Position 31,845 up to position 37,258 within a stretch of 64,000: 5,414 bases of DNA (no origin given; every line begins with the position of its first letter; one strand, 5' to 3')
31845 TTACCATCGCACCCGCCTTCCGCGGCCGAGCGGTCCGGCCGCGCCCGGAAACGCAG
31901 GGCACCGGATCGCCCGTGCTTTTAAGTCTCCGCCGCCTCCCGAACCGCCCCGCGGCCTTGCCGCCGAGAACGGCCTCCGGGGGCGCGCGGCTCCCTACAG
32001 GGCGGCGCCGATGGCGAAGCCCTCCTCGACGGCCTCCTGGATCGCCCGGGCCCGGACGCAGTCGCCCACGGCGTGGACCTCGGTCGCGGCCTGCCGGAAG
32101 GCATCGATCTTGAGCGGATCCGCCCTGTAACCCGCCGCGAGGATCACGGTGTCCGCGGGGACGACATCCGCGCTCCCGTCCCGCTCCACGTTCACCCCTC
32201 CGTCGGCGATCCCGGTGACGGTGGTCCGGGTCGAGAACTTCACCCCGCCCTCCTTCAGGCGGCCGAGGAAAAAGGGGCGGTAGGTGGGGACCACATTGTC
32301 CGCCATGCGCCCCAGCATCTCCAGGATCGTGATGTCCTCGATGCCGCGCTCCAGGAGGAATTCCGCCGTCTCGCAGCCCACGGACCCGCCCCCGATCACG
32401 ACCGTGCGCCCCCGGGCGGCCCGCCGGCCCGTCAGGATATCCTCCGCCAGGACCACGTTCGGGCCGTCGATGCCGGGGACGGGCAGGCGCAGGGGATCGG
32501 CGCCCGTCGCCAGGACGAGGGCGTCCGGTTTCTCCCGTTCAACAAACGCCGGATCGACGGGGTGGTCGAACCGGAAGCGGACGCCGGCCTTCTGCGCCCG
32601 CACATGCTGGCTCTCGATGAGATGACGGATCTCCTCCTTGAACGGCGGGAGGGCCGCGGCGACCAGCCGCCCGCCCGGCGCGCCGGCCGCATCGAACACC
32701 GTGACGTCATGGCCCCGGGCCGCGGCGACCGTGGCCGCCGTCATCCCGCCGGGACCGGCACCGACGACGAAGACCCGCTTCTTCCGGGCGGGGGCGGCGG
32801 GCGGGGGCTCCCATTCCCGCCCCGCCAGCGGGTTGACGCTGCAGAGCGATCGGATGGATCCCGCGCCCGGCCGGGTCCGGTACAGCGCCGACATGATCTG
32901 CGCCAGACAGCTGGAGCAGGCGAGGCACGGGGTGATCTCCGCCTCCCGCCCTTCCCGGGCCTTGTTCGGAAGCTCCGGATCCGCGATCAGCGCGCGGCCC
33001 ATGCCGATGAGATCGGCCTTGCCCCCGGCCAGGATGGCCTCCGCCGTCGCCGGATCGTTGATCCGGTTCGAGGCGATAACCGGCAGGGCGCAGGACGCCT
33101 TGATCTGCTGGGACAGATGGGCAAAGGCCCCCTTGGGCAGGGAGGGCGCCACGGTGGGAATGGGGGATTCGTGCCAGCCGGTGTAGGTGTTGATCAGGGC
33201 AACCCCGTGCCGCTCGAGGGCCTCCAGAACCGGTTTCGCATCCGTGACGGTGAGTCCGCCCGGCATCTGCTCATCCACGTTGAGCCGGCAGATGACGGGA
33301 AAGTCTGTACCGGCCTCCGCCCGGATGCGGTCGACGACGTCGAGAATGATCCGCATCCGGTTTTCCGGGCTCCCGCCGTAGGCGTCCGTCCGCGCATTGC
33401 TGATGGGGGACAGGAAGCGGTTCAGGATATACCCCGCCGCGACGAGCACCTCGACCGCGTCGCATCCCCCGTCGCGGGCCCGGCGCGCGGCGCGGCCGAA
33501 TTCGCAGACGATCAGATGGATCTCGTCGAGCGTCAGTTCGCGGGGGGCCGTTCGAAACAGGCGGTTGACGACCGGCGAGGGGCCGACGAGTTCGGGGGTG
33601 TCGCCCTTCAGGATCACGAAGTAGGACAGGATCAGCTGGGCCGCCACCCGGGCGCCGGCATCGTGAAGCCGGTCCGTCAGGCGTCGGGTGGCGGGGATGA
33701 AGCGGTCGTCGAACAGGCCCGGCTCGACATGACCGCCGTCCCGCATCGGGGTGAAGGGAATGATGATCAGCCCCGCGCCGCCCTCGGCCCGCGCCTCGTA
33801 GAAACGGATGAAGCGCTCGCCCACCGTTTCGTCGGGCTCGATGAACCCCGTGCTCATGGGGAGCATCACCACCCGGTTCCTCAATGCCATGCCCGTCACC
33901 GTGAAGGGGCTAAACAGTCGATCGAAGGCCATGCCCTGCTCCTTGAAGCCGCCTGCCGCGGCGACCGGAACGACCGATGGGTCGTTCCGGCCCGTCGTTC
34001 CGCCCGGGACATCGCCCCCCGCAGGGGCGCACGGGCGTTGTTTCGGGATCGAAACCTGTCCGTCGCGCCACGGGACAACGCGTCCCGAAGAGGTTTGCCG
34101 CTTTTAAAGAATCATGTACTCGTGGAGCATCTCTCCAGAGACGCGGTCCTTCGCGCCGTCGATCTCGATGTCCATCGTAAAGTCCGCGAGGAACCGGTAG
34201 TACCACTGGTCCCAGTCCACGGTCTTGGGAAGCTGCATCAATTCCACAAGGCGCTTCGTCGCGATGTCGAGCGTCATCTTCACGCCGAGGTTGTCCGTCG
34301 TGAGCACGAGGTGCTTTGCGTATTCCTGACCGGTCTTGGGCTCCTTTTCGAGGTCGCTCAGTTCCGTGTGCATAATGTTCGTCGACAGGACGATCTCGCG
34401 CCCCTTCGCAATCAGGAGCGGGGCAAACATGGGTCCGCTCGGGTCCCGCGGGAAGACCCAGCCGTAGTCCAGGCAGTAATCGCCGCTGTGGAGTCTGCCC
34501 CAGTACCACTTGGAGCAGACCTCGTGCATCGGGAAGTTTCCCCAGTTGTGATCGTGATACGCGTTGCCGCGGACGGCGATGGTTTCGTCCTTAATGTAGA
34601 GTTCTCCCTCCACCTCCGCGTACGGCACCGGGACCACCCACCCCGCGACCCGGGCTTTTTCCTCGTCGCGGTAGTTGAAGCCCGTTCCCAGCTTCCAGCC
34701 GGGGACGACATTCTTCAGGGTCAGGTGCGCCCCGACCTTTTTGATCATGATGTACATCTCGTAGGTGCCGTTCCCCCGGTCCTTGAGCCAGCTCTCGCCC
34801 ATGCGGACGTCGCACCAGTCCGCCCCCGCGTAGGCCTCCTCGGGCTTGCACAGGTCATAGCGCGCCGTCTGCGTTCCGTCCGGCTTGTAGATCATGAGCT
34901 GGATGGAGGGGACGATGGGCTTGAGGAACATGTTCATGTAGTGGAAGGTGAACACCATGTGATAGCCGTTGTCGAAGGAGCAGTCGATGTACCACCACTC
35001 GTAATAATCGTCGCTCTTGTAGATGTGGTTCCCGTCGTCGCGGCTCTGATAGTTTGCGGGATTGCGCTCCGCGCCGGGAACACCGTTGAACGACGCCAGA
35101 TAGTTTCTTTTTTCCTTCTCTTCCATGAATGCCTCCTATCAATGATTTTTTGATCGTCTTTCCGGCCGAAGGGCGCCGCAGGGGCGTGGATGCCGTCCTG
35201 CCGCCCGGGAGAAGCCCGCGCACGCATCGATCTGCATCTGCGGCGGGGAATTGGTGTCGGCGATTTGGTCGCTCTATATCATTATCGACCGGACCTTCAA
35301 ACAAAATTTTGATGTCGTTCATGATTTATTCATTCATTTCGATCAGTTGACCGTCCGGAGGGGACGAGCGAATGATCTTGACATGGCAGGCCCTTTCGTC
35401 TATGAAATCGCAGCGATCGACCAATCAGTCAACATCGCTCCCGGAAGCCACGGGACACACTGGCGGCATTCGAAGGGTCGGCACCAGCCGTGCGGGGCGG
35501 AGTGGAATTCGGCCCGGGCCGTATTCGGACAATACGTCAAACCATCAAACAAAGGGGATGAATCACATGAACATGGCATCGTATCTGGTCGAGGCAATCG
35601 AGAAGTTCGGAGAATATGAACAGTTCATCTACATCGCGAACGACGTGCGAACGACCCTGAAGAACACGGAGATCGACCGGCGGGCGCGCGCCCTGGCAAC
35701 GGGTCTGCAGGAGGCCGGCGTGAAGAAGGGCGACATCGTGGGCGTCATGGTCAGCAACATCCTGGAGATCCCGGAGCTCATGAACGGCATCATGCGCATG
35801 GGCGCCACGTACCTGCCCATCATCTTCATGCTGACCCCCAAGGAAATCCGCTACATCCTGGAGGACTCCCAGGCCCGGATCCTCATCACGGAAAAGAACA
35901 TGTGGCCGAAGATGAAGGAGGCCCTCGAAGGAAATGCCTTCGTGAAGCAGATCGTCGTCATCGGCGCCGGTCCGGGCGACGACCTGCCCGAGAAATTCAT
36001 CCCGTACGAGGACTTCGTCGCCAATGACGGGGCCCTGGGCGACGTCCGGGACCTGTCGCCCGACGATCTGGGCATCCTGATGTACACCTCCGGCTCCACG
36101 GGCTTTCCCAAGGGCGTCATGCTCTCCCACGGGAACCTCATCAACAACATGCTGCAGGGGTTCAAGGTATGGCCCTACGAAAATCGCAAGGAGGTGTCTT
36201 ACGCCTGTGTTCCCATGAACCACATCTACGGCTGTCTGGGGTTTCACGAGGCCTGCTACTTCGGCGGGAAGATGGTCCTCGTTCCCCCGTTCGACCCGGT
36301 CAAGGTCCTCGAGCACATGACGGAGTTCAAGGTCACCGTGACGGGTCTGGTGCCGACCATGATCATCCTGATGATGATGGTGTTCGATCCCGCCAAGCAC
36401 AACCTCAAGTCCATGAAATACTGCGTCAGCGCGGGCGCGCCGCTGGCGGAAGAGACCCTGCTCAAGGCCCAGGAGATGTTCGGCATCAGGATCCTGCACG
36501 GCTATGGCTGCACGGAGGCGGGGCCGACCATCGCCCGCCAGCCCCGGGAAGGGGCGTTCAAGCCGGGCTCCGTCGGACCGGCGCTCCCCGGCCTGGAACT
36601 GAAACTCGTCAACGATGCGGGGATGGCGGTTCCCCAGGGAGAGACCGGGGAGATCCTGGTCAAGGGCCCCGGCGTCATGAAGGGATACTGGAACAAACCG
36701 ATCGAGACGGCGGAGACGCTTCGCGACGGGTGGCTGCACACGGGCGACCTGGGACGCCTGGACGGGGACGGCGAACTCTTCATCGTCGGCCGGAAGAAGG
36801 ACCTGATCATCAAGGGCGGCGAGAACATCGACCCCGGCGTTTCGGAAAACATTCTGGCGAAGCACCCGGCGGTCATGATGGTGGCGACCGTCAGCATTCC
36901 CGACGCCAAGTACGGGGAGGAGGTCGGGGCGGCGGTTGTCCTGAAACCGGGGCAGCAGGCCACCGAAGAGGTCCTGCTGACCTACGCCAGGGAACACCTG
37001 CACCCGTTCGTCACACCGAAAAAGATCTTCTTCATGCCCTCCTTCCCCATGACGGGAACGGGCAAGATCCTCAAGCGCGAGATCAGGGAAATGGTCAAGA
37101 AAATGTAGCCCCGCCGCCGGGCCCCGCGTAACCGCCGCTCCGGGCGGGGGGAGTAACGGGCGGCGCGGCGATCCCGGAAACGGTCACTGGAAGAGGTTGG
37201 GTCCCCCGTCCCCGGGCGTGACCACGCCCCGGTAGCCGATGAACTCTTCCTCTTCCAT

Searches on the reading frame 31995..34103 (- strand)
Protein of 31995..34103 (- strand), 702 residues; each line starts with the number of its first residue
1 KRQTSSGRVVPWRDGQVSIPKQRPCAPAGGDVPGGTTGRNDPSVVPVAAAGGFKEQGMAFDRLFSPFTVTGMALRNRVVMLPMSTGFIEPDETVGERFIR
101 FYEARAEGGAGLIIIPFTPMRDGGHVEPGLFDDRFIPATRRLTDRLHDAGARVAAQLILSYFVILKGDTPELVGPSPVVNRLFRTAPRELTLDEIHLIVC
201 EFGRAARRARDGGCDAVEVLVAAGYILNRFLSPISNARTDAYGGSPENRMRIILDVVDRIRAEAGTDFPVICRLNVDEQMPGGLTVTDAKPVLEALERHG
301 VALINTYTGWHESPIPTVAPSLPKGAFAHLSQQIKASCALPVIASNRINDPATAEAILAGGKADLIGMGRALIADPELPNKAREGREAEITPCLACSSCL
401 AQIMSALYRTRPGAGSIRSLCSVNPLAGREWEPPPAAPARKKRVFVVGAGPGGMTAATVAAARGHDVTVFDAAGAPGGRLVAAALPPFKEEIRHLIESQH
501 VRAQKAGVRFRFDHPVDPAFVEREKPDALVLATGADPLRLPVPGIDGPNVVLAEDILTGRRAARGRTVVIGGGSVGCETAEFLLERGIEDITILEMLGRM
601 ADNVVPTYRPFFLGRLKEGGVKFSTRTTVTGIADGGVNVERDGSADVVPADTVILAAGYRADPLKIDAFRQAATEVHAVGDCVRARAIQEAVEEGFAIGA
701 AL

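Call 23: search_protein_families(library=pfam, proteins=[window:31995-34103:-], max_evalue=0.001)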
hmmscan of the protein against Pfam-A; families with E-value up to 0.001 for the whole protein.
window:31995-34103:- (702 aa): 11 families
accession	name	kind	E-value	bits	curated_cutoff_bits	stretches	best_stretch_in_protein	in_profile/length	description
PF00724.26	Oxidored_FMN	-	1.3e-62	212.5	27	1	63-388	2-341/342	NADH:flavin oxidoreductase / NADH oxidase family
PF07992.20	Pyr_redox_2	-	1.2e-31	110.7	26.1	1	443-695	2-270/291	Pyridine nucleotide-disulphide oxidoreductase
PF00070.33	Pyr_redox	-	1.9e-13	51.2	22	1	566-637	1-71/82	Pyridine nucleotide-disulphide oxidoreductase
PF01266.30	DAO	-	2.9e-13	50.5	27.9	0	613-664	156-209/353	FAD dependent oxidoreductase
PF13450.12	NAD_binding_8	-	2.8e-11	44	21.9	1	446-480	1-35/68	NAD(P)-binding Rossmann-like domain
PF13738.12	Pyr_redox_3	-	1.3e-09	38.2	30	1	528-666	127-274/305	Pyridine nucleotide-disulphide oxidoreductase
PF12831.13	FAD_oxidored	-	1.4e-07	31.7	27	1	444-490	2-48/416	FAD dependent oxidoreductase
PF03486.20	HI0933_like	-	8e-07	29.2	50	1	443-481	2-40/244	HI0933-like protein Rossmann domain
PF01494.25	FAD_binding_3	-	0.00012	21.9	22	0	443-472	3-32/349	FAD binding domain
PF00899.27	ThiF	-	0.00024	20.8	28.1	0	563-594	19-50/238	ThiF family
PF13241.12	NAD_binding_7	-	0.00035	21.6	22.1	0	566-594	9-36/104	Putative NAD(P)-binding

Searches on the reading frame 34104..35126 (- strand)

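Call 23: search_protein_families(library=pfam, proteins=[window:34104-35126:-], max_evalue=0.001)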
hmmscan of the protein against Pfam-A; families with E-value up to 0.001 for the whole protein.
window:34104-35126:- (340 aa): 1 family
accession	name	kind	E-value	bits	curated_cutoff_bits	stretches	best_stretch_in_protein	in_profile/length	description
PF07143.17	CrtC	-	5.1e-05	24.4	22.5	1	95-197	67-168/168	CrtC N-terminal lipocalin domain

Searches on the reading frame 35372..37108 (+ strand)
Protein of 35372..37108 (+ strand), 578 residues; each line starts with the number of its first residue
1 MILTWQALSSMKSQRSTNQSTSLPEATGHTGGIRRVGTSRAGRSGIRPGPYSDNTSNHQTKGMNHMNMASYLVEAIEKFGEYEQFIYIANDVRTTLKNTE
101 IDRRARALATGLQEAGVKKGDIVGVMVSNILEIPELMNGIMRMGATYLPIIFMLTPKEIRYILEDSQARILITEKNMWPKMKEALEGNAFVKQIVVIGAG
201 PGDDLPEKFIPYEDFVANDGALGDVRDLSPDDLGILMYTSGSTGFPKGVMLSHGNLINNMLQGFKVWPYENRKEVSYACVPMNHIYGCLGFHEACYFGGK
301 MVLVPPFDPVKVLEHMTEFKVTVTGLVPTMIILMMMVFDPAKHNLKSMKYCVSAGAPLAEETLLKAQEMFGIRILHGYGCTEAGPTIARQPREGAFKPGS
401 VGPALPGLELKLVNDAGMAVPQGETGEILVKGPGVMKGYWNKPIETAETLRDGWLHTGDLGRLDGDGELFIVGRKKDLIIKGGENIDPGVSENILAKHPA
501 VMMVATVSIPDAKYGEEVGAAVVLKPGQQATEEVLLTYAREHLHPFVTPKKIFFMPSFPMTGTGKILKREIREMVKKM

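Call 23: search_protein_families(library=pfam, proteins=[window:35372-37108:+], max_evalue=0.001)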
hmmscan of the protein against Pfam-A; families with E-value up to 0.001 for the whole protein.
window:35372-37108:+ (578 aa): 2 families
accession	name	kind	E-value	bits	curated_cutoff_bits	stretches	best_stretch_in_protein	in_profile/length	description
PF00501.34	AMP-binding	-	1.6e-87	294.3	29.9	1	76-440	5-384/384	AMP-binding enzyme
PF13193.12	AMP-binding_C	-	8.9e-16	59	24.5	1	492-565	3-76/76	AMP-binding enzyme C-terminal domain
